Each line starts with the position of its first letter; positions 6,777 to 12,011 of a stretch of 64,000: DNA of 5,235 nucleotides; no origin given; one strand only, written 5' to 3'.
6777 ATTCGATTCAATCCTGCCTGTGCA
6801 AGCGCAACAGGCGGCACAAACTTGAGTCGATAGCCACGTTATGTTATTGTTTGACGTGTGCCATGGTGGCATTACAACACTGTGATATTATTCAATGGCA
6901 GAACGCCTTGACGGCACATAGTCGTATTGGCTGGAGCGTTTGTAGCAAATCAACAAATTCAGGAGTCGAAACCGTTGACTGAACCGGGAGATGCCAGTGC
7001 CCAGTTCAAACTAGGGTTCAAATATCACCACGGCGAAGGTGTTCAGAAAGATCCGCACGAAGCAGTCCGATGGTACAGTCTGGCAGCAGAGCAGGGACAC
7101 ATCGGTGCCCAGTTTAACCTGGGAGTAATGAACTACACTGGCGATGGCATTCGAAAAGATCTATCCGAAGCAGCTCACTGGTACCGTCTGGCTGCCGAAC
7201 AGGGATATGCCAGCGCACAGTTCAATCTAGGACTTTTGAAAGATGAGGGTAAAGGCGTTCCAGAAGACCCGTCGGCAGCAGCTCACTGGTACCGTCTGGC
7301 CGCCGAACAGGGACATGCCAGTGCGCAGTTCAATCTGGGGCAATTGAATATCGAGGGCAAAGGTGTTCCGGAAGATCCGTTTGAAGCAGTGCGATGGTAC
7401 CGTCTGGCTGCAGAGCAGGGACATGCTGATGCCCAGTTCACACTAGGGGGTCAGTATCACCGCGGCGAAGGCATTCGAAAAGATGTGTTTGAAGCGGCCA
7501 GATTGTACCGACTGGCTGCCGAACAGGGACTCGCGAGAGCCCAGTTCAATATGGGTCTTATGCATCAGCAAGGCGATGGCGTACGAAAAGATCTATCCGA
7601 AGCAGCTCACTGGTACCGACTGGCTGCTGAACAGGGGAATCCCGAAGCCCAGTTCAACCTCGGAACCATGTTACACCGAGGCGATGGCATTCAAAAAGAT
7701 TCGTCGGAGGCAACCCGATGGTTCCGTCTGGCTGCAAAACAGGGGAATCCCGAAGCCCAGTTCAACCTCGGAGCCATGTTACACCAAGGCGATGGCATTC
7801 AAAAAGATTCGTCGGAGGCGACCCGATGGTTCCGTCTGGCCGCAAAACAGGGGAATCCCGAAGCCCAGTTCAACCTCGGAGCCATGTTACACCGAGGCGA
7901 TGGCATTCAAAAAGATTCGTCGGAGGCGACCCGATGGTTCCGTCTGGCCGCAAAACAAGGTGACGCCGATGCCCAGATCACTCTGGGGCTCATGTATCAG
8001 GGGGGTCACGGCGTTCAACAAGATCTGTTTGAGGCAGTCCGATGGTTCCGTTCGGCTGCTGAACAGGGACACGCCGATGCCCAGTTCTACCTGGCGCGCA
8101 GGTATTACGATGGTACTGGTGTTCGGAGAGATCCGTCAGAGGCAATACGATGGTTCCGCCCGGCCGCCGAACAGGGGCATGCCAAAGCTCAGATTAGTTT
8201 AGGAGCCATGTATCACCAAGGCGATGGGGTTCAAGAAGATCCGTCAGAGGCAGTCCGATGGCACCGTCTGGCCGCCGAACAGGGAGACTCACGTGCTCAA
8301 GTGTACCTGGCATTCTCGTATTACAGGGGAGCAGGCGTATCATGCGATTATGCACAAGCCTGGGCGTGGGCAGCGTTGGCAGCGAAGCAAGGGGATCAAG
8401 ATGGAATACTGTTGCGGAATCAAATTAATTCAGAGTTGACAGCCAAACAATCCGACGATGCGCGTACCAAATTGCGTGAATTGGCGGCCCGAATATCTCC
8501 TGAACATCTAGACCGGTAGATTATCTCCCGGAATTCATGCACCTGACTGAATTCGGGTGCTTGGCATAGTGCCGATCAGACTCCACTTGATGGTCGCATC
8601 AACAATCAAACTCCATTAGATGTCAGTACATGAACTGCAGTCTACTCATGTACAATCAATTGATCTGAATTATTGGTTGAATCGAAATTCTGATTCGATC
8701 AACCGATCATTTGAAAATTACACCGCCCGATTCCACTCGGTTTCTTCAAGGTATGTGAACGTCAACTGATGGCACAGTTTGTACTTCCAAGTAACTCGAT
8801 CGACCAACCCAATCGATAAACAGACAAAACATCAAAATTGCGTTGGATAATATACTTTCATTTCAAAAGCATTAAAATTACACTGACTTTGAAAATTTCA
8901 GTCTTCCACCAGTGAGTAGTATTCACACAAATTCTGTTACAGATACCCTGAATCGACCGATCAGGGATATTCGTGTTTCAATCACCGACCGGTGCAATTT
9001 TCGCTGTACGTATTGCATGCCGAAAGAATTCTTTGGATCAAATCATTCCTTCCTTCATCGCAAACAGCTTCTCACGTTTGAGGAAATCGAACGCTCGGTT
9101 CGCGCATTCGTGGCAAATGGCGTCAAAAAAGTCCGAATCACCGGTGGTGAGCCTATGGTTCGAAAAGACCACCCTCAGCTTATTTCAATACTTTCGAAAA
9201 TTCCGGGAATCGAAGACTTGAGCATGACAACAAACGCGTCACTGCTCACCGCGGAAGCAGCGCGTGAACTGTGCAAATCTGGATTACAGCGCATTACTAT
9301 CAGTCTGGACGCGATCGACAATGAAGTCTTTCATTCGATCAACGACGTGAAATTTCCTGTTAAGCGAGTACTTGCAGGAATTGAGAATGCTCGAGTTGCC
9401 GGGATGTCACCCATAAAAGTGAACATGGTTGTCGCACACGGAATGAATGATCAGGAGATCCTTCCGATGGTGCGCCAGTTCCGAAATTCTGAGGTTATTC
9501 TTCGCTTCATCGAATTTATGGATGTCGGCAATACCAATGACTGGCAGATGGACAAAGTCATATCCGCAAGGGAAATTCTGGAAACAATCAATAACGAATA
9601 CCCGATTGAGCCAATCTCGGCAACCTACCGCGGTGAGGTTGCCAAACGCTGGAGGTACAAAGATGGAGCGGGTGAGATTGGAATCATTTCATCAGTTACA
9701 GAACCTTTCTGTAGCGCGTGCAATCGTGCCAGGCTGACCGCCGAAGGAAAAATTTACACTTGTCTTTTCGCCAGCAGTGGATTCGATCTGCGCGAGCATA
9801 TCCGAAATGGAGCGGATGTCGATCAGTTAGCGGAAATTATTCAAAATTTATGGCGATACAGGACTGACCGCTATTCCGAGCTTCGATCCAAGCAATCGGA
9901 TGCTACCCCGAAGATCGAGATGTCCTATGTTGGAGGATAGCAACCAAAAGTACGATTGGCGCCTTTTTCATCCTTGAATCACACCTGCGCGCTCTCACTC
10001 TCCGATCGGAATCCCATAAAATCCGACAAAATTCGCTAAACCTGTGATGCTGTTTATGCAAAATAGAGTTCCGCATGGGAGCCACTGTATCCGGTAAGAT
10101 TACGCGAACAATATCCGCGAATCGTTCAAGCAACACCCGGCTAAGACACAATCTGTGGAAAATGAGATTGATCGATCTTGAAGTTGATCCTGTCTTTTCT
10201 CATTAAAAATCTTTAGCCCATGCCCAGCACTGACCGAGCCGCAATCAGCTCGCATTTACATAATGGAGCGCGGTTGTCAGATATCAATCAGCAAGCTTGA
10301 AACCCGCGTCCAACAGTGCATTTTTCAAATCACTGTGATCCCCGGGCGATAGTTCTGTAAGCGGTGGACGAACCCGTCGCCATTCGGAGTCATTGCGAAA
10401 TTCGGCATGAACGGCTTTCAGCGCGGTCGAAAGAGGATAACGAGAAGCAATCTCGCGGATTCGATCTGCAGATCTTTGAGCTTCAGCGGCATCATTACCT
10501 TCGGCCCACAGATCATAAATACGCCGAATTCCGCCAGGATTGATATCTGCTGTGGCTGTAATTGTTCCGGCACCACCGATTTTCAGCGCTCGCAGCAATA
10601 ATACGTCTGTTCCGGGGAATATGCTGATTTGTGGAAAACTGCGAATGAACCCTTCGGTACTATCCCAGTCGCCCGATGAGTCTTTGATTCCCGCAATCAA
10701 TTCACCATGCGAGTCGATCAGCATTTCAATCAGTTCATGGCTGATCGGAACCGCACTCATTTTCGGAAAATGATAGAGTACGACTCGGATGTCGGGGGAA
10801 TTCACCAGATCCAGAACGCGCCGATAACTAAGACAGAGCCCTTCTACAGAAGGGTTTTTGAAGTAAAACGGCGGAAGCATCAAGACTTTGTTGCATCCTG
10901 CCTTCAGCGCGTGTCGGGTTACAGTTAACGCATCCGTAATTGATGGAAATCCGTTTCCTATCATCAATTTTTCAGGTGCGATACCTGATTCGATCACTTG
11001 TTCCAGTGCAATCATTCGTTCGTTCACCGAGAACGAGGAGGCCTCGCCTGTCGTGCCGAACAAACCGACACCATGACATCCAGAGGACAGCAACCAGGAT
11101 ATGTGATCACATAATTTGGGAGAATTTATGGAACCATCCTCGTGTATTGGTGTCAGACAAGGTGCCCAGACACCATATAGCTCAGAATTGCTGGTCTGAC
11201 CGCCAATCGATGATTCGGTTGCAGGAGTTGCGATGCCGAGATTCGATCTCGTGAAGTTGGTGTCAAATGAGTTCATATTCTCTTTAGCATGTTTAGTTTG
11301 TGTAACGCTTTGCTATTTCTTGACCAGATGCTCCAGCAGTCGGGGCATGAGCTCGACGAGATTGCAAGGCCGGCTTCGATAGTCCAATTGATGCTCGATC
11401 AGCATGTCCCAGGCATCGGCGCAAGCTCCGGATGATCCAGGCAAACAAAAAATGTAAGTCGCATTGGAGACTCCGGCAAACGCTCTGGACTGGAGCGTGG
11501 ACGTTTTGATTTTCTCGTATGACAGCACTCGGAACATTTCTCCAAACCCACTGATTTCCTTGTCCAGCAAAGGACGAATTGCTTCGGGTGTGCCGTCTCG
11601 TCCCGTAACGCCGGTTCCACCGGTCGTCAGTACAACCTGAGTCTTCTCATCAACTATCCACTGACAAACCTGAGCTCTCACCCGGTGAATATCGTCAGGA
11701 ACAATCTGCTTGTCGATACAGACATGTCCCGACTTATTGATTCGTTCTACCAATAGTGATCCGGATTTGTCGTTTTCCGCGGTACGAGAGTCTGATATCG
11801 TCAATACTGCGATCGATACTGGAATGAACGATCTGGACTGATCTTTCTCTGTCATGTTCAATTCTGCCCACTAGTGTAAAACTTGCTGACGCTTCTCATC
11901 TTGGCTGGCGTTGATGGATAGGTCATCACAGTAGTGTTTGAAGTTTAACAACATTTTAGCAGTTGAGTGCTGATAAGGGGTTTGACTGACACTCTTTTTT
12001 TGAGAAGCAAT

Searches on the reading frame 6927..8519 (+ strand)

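Call 76: search_protein_families(library=pfam, proteins=[window:6927-8519:+], max_evalue=1e-8)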
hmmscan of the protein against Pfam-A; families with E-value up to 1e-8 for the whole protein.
window:6927-8519:+ (530 aa): 1 family
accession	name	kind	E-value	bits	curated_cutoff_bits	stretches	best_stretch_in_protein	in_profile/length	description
PF08238.18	Sel1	-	5.1e-138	445.1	30.7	10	203-238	1-36/36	Sel1 repeat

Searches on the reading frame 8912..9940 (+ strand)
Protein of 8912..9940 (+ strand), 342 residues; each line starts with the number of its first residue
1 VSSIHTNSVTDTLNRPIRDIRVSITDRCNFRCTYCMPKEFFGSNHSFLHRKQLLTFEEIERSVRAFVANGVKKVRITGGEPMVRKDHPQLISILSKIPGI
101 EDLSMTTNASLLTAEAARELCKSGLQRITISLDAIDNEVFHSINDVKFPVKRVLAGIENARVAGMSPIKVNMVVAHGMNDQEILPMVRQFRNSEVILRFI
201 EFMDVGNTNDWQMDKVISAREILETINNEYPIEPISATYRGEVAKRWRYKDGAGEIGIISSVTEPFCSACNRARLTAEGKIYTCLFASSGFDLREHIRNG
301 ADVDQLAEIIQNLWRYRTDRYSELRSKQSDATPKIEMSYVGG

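Call 76: search_protein_families(library=pfam, proteins=[window:8912-9940:+], max_evalue=1e-8)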
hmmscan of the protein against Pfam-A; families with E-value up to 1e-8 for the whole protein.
window:8912-9940:+ (342 aa): 2 families
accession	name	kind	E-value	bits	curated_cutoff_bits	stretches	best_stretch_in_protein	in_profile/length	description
PF06463.18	Mob_synth_C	-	2.7e-41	141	37.4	1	196-322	2-127/128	Molybdenum Cofactor Synthesis C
PF04055.27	Radical_SAM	-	8.1e-36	124.1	29.5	1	22-188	1-164/166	Radical SAM superfamily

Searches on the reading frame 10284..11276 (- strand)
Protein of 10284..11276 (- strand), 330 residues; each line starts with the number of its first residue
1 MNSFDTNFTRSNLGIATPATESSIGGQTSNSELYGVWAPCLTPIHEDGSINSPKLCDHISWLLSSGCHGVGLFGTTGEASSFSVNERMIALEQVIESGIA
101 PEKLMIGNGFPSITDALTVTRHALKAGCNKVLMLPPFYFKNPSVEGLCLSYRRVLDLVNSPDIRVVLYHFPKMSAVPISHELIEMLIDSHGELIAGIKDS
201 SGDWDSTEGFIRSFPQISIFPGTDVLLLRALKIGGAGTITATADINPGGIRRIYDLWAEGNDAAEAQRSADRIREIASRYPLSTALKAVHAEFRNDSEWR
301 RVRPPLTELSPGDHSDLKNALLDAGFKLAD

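Call 76: search_protein_families(library=pfam, proteins=[window:10284-11276:-], max_evalue=1e-8)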
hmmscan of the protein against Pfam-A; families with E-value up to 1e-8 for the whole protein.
window:10284-11276:- (330 aa): 1 family
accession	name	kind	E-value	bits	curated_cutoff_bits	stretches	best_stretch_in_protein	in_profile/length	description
PF00701.28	DHDPS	-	5.9e-42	143.8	22.1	1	34-321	3-286/289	Dihydrodipicolinate synthetase family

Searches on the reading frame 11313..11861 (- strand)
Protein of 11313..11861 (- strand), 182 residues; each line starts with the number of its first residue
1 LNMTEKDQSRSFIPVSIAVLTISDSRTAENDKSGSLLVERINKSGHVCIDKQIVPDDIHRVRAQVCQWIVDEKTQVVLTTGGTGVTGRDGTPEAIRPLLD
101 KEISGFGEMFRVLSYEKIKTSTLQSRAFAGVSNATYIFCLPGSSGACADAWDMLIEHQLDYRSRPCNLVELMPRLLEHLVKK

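Call 76: search_protein_families(library=pfam, proteins=[window:11313-11861:-], max_evalue=1e-8)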
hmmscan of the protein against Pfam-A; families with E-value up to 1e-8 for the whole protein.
window:11313-11861:- (182 aa): 1 family
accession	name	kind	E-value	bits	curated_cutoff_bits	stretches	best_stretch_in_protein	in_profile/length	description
PF00994.29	MoCF_biosynth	-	3.8e-30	104.9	26.6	1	18-159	1-142/144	Probable molybdopterin binding domain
